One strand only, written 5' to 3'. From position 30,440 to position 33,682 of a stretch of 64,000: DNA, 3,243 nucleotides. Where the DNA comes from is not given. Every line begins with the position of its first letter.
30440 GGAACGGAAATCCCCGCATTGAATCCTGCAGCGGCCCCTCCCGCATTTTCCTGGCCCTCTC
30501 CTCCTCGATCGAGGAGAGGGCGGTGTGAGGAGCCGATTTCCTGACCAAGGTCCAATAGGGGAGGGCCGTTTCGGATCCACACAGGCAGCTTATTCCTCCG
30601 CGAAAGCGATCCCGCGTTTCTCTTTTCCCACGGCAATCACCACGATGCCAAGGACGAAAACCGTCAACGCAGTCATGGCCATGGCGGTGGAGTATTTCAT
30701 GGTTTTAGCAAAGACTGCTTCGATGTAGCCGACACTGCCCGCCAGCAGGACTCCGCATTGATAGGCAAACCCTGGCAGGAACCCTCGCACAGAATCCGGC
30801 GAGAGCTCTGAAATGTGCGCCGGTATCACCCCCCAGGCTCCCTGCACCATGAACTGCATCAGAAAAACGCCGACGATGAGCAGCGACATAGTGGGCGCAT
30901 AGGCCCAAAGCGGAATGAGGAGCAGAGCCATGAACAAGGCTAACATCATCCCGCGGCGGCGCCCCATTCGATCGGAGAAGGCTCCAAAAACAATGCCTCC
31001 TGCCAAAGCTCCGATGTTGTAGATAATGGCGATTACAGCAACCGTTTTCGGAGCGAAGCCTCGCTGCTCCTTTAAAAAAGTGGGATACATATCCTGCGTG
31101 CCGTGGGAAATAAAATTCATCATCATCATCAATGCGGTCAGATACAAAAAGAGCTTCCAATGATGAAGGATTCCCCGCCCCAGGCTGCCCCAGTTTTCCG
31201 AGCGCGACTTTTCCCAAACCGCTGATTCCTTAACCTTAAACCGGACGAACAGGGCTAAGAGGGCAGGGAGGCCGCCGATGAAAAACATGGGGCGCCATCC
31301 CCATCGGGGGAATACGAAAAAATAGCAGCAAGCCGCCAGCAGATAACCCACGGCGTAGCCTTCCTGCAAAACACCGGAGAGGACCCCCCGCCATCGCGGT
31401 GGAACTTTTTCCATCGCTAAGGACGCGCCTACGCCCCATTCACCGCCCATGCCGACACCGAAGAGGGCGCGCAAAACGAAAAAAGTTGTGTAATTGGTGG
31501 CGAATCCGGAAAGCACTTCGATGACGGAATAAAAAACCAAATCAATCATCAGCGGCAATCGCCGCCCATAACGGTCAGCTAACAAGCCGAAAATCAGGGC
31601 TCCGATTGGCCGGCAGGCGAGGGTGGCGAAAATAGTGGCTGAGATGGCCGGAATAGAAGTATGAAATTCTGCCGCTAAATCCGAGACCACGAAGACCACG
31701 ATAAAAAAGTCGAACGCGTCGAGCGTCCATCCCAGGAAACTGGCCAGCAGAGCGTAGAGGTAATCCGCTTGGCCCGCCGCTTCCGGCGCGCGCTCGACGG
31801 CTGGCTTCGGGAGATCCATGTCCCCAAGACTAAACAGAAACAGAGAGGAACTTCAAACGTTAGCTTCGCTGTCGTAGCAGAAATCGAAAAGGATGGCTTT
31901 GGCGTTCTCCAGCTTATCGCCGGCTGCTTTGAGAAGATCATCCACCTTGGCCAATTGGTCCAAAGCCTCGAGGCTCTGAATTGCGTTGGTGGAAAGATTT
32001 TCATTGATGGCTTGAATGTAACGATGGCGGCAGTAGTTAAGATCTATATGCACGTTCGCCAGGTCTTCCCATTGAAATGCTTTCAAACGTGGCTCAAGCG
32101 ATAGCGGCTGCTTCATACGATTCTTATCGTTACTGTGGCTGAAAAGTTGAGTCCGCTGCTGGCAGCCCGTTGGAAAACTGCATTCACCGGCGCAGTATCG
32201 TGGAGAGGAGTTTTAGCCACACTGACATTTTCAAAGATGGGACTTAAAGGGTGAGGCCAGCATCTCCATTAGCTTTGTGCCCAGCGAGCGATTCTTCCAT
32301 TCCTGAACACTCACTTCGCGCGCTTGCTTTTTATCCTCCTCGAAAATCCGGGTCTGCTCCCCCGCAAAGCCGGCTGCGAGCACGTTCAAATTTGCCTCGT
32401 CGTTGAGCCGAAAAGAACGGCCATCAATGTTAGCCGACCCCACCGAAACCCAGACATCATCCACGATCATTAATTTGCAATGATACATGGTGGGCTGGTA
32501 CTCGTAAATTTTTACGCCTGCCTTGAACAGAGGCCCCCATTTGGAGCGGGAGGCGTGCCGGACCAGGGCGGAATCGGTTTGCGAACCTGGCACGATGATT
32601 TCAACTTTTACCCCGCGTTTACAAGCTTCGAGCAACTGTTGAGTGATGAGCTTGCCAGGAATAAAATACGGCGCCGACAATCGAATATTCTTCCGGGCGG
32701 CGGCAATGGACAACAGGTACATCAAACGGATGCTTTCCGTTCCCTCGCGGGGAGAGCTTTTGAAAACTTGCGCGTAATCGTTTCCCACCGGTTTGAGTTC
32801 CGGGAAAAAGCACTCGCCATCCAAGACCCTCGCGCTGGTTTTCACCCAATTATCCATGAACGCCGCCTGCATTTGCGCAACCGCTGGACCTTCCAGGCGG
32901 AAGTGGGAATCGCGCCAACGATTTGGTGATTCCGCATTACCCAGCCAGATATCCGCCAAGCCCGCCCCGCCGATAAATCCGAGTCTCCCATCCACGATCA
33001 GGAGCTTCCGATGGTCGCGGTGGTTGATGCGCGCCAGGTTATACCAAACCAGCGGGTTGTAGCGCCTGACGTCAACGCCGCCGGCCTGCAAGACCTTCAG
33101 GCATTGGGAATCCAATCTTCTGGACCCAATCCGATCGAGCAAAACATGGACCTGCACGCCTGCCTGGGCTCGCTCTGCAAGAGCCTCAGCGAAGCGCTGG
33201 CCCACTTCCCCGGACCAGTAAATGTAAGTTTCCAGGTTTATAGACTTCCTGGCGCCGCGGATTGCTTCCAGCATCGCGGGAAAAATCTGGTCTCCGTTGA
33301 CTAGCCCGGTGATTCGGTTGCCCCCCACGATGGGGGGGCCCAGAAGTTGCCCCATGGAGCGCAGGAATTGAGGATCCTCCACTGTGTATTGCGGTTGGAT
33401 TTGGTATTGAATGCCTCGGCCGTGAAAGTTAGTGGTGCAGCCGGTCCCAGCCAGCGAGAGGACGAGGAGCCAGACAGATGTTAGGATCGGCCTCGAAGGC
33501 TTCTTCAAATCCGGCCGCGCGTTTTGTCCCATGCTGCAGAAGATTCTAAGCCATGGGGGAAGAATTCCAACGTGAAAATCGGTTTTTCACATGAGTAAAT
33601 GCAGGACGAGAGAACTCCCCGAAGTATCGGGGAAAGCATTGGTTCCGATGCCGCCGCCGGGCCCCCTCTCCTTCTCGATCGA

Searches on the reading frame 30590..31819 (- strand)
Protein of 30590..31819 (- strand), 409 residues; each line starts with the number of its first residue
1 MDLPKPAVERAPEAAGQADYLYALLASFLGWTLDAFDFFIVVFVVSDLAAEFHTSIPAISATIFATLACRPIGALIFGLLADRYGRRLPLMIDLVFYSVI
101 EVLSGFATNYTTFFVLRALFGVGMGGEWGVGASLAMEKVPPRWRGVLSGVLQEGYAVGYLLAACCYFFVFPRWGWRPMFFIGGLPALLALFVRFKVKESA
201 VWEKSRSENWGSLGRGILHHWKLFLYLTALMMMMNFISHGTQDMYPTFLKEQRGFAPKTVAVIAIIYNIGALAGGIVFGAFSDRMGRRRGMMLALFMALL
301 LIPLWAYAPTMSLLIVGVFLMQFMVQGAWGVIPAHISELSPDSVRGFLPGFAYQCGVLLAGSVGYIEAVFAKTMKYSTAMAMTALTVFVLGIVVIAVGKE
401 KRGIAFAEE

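Call 53: search_protein_families(library=pfam, proteins=[window:30590-31819:-], max_evalue=0.0001)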
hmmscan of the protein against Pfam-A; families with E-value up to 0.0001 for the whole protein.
window:30590-31819:- (409 aa): 2 families
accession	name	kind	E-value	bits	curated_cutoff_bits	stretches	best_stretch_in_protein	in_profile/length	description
PF00083.30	Sugar_tr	-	8.8e-37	127.5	22.3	2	57-202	46-197/452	Sugar (and other) transporter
PF07690.21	MFS_1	-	7.7e-34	117.6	33.4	2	29-255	3-234/347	Major Facilitator Superfamily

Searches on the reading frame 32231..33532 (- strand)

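Call 53: search_protein_families(library=pfam, proteins=[window:32231-33532:-], max_evalue=0.0001)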
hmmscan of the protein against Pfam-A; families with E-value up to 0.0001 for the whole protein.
window:32231-33532:- (433 aa): 2 families
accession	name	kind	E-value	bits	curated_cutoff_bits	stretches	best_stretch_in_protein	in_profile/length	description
PF13091.12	PLDc_2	-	2.5e-42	144.3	27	2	276-400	5-131/132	PLD-like domain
PF00614.28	PLDc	-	2.5e-12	46.7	21.9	1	350-373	5-28/28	Phospholipase D Active site motif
